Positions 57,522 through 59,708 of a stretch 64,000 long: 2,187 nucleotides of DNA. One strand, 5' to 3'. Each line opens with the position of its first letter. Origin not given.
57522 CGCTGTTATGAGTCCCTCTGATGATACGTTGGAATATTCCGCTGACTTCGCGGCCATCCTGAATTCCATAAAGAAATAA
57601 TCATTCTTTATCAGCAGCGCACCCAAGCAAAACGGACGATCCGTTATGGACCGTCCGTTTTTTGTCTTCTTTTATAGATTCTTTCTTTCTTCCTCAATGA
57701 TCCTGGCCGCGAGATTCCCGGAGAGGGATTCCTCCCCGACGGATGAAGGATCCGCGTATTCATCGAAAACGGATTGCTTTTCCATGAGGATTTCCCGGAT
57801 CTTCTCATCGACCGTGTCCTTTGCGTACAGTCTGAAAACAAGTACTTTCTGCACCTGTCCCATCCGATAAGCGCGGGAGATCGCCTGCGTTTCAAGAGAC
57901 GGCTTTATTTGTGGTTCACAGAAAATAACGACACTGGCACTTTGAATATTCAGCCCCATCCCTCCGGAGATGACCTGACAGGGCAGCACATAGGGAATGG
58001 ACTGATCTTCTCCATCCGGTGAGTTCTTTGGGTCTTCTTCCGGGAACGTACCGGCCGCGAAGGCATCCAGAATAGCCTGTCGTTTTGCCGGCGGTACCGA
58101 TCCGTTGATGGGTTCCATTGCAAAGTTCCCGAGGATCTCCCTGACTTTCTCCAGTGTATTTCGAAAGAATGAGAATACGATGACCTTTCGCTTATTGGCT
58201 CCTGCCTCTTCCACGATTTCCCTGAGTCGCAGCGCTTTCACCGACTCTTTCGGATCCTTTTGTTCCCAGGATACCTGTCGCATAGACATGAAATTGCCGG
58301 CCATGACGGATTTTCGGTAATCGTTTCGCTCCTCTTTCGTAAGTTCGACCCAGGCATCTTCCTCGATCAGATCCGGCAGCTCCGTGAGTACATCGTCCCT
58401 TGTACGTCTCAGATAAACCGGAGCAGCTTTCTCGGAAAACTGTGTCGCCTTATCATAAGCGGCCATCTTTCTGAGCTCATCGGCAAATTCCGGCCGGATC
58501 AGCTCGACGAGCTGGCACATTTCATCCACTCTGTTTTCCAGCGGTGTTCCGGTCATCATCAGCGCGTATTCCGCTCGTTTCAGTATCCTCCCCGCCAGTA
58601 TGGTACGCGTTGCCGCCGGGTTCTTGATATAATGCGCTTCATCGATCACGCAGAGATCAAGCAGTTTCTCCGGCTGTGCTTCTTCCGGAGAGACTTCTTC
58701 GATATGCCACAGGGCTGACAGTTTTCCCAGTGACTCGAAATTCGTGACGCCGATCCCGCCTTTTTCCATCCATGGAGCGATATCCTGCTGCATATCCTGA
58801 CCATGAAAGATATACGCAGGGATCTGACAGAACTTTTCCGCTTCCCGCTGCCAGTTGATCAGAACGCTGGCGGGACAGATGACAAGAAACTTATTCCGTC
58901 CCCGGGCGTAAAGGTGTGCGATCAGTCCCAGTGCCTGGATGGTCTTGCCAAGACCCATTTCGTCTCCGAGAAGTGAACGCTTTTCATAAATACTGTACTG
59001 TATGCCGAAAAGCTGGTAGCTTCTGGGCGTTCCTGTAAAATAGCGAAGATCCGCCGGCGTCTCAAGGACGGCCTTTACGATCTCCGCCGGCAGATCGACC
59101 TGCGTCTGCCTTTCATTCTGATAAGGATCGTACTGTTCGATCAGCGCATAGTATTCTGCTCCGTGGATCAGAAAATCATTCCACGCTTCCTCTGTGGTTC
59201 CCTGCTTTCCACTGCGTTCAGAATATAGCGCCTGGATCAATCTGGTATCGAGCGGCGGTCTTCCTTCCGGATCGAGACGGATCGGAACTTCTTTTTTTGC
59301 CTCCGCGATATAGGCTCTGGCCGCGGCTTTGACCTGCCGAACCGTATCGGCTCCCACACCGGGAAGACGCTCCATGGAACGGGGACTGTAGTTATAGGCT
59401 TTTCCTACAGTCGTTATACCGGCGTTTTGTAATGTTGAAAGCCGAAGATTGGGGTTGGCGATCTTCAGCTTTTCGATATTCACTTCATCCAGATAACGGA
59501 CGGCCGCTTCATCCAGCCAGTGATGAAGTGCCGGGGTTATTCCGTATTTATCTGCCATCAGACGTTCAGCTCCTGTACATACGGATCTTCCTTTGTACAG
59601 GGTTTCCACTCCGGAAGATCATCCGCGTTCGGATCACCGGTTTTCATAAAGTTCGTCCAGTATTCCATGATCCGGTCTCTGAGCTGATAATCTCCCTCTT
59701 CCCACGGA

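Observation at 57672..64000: Heterogeneous four-gene operon: multi-TPM membrane protein, Cys-sulfatase, carboxylesterase and SNF2 helicase, with TGATG coupling of esterase and helicase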

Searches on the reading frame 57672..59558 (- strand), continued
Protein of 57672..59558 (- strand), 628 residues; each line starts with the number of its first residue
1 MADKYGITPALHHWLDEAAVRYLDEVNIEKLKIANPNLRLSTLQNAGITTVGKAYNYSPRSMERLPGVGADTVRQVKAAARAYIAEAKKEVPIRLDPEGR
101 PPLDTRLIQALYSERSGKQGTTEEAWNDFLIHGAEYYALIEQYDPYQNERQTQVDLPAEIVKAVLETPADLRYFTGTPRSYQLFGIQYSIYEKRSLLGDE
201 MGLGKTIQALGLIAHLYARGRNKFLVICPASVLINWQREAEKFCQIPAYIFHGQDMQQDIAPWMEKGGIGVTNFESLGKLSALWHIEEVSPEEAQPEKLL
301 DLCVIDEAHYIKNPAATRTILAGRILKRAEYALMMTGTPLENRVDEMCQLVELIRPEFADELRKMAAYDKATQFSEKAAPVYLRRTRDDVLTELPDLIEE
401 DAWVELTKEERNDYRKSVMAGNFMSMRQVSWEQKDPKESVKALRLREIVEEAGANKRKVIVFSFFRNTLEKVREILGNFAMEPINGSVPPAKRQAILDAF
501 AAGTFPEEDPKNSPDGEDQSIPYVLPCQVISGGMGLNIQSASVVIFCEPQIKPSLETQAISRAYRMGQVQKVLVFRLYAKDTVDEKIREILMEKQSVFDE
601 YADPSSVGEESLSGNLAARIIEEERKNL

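Call 27: search_solved_structures(query=window:57672-59558:-, max_evalue=1e-10)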
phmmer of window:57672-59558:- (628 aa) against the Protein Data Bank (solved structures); distinct sequences matched with E-value up to 1e-10: 74 (the best 60 are shown).
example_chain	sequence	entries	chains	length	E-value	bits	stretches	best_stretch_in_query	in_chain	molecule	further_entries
1z63_A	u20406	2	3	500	7e-34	120.4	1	179-603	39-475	Helicase of the snf2/rad54 family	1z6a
7xyf_K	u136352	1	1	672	2.6e-31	112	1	179-361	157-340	ATP-dependent helicase fft3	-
7xyg_K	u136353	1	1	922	7.1e-31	110.5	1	179-361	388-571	ATP-dependent helicase fft3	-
6ftx_W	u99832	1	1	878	1.8e-30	109.1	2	176-426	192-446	Chromatin-remodeling ATPase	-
9z04_A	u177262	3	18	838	6.1e-30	107.4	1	172-395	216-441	Lymphoid-specific helicase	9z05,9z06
7otq_K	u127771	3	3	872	1.5e-29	106.1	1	175-414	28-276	Chromodomain-helicase-DNA-binding protein 1-like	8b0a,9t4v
7epu_B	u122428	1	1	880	1.6e-29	106.1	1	175-414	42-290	Chromodomain-helicase-DNA-binding protein 1-like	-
7enn_K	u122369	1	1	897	1.7e-29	106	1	175-414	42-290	Chromodomain-helicase-DNA-binding protein 1-like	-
6ryr_W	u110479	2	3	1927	1.9e-29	105.8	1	171-426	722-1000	Chromodomain-helicase-DNA-binding protein 4,Chromodomain-helicase-DNA-binding protein 4,Ch | Chromodomain-helicase-DNA-binding protein 4,CHD4,Chromodomain-helic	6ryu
6iro_L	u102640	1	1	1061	3.3e-29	105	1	172-416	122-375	ISWI chromatin-remodeling complex ATPase ISW1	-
6jyl_K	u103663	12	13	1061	3.3e-29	105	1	172-416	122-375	ISWI chromatin-remodeling complex ATPase ISW1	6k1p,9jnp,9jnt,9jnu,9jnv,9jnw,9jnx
7x3t_V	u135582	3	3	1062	3.3e-29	105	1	172-416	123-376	ISWI chromatin-remodeling complex ATPase ISW1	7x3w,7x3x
9lj2_K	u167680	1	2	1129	4e-29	104.7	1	172-416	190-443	ISWI chromatin-remodeling complex ATPase ISW1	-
6fhs_G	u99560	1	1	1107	9.6e-29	103.5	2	179-415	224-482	Ino80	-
8oo7_G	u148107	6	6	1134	1e-28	103.3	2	179-415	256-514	Chromatin-remodeling ATPase Ino80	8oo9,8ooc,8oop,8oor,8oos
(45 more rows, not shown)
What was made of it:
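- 57672..59558 (-): Snf2-family ATPase (dsDNA-translocase type), 628 aa, with a weak N-terminal helix-hairpin-helix domain. The best solved sequence match is the SsoRad54 core 1Z63 (call 27).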

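Call 36: search_protein_families(library=pfam, proteins=[L004:7488-8297:+], max_evalue=0.01)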
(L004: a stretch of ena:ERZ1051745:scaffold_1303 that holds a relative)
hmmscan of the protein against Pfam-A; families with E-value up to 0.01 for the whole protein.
L004:7488-8297:+ (269 aa): 0 families

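Call 54: search_dna_similar(query=window:57672-59558:-, collection=phages, mode=protein, max_rows=8, max_evalue=1e-20)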
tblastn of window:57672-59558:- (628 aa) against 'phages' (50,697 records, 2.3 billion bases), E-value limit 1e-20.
Records with a match: 111; places in all: 111; records where one place covers at least 80% of the query: 0.
Best place of each record, by identity: <60% 111.
By first word of the organism name: Gordonia 58; Bacillus 9; Arthrobacter 8; Bacteriophage 7; Listeria 6; Tsukamurella 6; Rhodococcus 4; Thermus 2; Bacteroides 2; Enterococcus 2; and 5 more.
By host as written in the record: Gordonia terrae 3612 45; - 10; Arthrobacter sp. ATCC 21022 8; Gordonia sp. 7; Listeria monocytogenes 6; Tsukamurella inchonensis strain BEN701 4; Gordonia terrae CAG3 3; Thermus thermophilus HB8 2; and 22 more.
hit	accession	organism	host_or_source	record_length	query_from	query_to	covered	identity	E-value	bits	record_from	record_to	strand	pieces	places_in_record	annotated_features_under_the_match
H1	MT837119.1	Bacteriophage sp.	human fecal samples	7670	124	624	80%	43.5%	2e-114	382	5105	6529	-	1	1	record has no annotation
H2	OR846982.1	Listeria phage LM 4-11-1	Listeria monocytogenes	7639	179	623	71%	31.1%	4e-45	178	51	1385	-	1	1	record has no annotation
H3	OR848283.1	Listeria phage LM 4-14-1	Listeria monocytogenes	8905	179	623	71%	31.1%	4e-45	178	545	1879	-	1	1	record has no annotation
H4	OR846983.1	Listeria phage LM 4-11-1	Listeria monocytogenes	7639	179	623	71%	31.0%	4e-45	178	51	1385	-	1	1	record has no annotation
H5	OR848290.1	Listeria phage LM 4-14-1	Listeria monocytogenes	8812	179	623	71%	31.0%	5e-45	178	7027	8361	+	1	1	record has no annotation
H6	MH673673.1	Thermus phage phiLo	Thermus thermophilus HB8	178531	135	605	75%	25.8%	2e-29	130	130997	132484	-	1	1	DNA helicase-like protein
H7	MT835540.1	Bacteriophage sp.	human fecal samples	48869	181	606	68%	28.4%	7e-25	116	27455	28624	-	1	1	record has no annotation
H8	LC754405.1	Thermus phage MN1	Thermus thermophilus HB8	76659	135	598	74%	25.8%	1e-28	128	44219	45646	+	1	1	helicase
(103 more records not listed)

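Call 55: search_dna_similar(query=window:57672-59558:-, collection=plasmids, mode=protein, max_rows=8, max_evalue=1e-20)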
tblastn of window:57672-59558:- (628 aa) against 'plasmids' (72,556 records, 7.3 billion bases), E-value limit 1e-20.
Records with a match: 298; places in all: 311; records where one place covers at least 80% of the query: 5.
Best place of each record, by identity: <60% 298.
By first word of the organism name: Pseudomonas 45; Bradyrhizobium 36; Pseudosulfitobacter 30; Nostoc 13; Streptomyces 13; Pseudoalteromonas 12; Sinorhizobium 12; Cupriavidus 10; Azospirillum 8; Burkholderia 7; and 61 more.
By predicted mobility (MOB-suite, as given by PLSDB): non-mobilizable 177; conjugative 89; mobilizable 32.
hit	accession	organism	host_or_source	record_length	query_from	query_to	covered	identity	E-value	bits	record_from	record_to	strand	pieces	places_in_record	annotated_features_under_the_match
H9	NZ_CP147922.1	Rhodococcus qingshengii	sediment,mangrove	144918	111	628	82%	40.1%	7e-113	379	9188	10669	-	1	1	DEAD/DEAH box helicase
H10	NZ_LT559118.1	Nonomuraea gerenzanensis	-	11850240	124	628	80%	41.1%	2e-110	372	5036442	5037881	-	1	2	none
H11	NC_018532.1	Arthrobacter sp. Rue61a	-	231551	123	628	81%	39.4%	5e-113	380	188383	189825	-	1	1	DEAD/DEAH box helicase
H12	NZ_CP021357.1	Rhodococcus oxybenzonivorans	river sediment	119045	126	609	77%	40.7%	9e-101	344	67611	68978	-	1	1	SNF2-related protein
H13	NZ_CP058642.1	Rhodococcus sp. ZPP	cell culture,soil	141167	126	609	77%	40.7%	9e-101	344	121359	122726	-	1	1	SNF2-related protein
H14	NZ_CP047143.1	Lactobacillus crispatus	Gallus gallus,Isolated and purified ...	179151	119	628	81%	38.3%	4e-99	339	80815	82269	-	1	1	DEAD/DEAH box helicase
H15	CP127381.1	Aerococcus tenax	Homo sapiens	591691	121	609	78%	38.7%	7e-100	342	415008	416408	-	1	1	SNF2-related protein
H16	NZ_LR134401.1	Listeria monocytogenes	Homo sapiens,Vein blood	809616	179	623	71%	31.1%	2e-44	178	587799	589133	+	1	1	DEAD/DEAH box helicase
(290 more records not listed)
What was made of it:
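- Relatives of the helicase occur on some plasmids and in a few phage records (calls 54, 55).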

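Call 57: search_protein_families(library=phrogs, proteins=[L004:7488-8297:+, window:57672-59558:-], max_evalue=0.001)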
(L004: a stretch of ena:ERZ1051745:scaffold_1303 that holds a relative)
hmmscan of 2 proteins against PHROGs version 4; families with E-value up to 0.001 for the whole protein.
L004:7488-8297:+ (269 aa): 0 families

window:57672-59558:- (628 aa): 9 families
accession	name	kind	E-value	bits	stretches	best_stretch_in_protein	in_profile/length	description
phrog_62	-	DNA, RNA and nucleotide metabolism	5.3e-79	267.2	1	172-611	691-1142/1881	DNA helicase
phrog_29996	-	unknown function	7.1e-30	104.7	2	194-419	744-968/1189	-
phrog_16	-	DNA, RNA and nucleotide metabolism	8.6e-16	58.3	1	160-600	257-621/986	DNA helicase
phrog_23807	-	unknown function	1e-14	54.3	1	151-390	97-350/1053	-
phrog_11801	-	other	5.9e-08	31.3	1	169-256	856-947/2269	DNA methyltransferase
phrog_1685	-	unknown function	2.2e-07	29.4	1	178-245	831-899/2278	-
phrog_26785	-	unknown function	2.4e-05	23.5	1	195-373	271-441/1087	-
phrog_11354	-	unknown function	4.3e-05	24.2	1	530-596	32-99/116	-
phrog_24008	-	DNA, RNA and nucleotide metabolism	0.00022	20.2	1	191-354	494-648/1006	helicase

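Call 59: predict_structure(alignment_id=A1)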
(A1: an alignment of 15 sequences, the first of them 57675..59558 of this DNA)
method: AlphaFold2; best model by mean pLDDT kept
length: 628 residues; sequences in the alignment: 15
mean_pLDDT: 77.0   pTM: 0.51
mean pLDDT of the five models: 77.0, 74.1, 73.1, 71.8, 69.5
residues with pLDDT >= 90: 116; 70-90: 343; 50-70: 110; < 50: 59
segments of 3 or more residues with pLDDT < 50: 151-154, 290-294, 367-370, 508-513, 516-519, 531-537, 565-568, 595-614
pLDDT, mean of each block of 10 residues (from residue 1): 80 89 82 82 89 90 86 90 83 71 91 88 85 63 74 61 87 78 87 85 77 96 91 78 88 81 90 88 73 60 88 79 90 77 68 85 58 69 67 58 87 88 82 85 91 83 86 89 79 76 58 49 77 45 77 60 52 81 79 49 34 60 82
secondary structure, 60 per line:
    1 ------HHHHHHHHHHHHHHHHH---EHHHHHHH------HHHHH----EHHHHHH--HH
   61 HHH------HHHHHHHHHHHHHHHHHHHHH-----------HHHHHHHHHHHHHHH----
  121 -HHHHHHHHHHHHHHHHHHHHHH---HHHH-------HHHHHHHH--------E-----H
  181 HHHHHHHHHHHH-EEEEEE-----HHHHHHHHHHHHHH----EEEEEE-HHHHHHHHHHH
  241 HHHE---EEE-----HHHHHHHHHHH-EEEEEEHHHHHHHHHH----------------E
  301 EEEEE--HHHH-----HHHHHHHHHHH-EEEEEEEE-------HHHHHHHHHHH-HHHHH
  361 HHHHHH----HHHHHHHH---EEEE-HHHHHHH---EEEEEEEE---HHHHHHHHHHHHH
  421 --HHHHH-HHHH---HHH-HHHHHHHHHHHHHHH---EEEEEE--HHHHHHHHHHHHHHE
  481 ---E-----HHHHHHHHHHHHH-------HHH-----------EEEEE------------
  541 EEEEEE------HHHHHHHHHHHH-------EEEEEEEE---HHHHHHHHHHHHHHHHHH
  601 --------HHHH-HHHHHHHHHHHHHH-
elements in order: H7-23 H28-34 H41-45 H51-56 H59-63 H70-90 H102-116 H122-143 H147-150 H158-165 H180-192 E194-199 H205-218 E223-228 H230-243 E248-250 H256-266 E268-273 H274-283 E300-305 H308-311 H317-327 E329-336 H344-354 H356-366 H371-378 E382-385 H387-393 E397-404 H408-420 H423-427 H429-432 H440-454 E458-463 H466-479 H490-502 E524-528 E541-546 H553-564 E572-579 H583-600 H609-612 H614-627

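Call 61: fold_search(model_id=the predicted structure, library=pdb)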
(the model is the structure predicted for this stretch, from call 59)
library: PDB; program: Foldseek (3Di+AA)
matches with E <= 10: 1575; with E <= 0.001: 717
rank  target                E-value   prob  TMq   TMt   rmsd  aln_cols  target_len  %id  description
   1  9jnu_K                1.2e-23  1.00  0.46  0.53  12.3       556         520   23  Structure of isw1-nucleosome complex in ADP state (released 2025-04-09)
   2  9jnp_K                1.7e-23  1.00  0.48  0.62   6.8       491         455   24  Structure of isw1-nucleosome complex in ATP state (released 2025-04-09)
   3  9jao_C                2.3e-23  1.00  0.49  0.50  12.5       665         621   19  The structure of SMARCAD1 bound to the hexasome in the presence of ADP-BeFx (released 2025-04-30)
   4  9gd3_W                3.3e-23  1.00  0.47  0.36  30.0       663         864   20  Structure of a mononucleosome bound by one copy of Chd1 with the DBD on the exit-side DNA. (released 2024-09-18)
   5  8atf_G                8.6e-23  1.00  0.49  0.66   6.0       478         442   24  Nucleosome-bound Ino80 ATPase (released 2022-12-14)
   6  9n6k_K                9.1e-23  1.00  0.45  0.31  29.8       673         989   20  2.88 A S.cerevisiae Chd1[L886G/L889G/L891G]-nucleosome 2:1 complex with DNA-binding domain (released 2025-06-11)
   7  7zke_E                1.2e-22  1.00  0.45  0.20  14.7       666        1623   20  Mot1:TBP:DNA - pre-hydrolysis state (released 2023-04-26)
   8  9n6h_K                1.3e-22  1.00  0.44  0.36  27.9       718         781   20  2.54 A S.cerevisiae Chd1[L886G/L889G/L891G]-nucleosome 1:1 complex (released 2025-06-11)
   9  9n6k_L                1.8e-22  1.00  0.43  0.36  29.4       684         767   20  2.88 A S.cerevisiae Chd1[L886G/L889G/L891G]-nucleosome 2:1 complex with DNA-binding domain (released 2025-06-11)
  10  9jnz_K                2.0e-22  1.00  0.45  0.52  10.2       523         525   23  Structure of isw1-nucleosome complex in Apo state (released 2025-04-09)
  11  7tn2_W                2.1e-22  1.00  0.44  0.33  29.7       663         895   20  Composite model of a Chd1-nucleosome complex in the nucleotide-free state derived from 2.3A and 2.7A Cryo-EM maps (released 2022-03-02)
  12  7z8s_E                4.8e-22  1.00  0.41  0.20  18.4       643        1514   21  Mot1:TBP:DNA - post hydrolysis state (released 2023-03-29)
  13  6ryr_W                5.0e-22  1.00  0.46  0.42   7.9       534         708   23  Nucleosome-CHD4 complex structure (single CHD4 copy) (released 2020-07-15)
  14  8oo9_G                5.9e-22  1.00  0.48  0.65   6.2       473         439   24  CryoEM Structure INO80core Hexasome complex ATPase-DNA refinement state1 (released 2023-07-26)
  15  9n6i_L                5.9e-22  1.00  0.43  0.36  27.5       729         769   19  2.61 A S.cerevisiae Chd1[L886G/L889G/L891G]-nucleosome 2:1 complex (released 2025-06-11)
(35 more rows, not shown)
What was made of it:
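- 57672..59558 (-): The AlphaFold model (mean pLDDT 77) matches ISWI, INO80 and Chd1 motors (calls 59, 61).
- Closest known: Sulfolobus SsoRad54 and eukaryotic ISWI/INO80/Chd1 motor domains. Same: These are the best sequence and fold matches over both ATPase lobes (calls 27, 61).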

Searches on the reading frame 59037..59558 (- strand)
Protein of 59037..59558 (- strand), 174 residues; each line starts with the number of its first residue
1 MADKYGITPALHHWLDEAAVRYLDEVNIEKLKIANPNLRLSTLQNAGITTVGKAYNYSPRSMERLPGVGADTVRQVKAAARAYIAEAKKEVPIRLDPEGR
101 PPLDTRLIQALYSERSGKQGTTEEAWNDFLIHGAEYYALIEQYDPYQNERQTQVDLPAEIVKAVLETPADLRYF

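Call 49: search_protein_families(library=pfam, proteins=[window:59037-59558:-], max_evalue=1)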
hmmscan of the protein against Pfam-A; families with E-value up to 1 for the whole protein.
seq(174 aa): 3 families
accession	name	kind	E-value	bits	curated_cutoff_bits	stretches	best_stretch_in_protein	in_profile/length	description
PF14520.12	HHH_5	-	0.0038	18.1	27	1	36-81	12-56/57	Helix-hairpin-helix domain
PF13233.12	Complex1_LYR_2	-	0.028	15.5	22.3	1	80-155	5-71/80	Complex1_LYR-like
PF03118.21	RNA_pol_A_CTD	-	0.19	11.9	23.8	1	42-78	27-63/67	Bacterial RNA polymerase, alpha chain C terminal domain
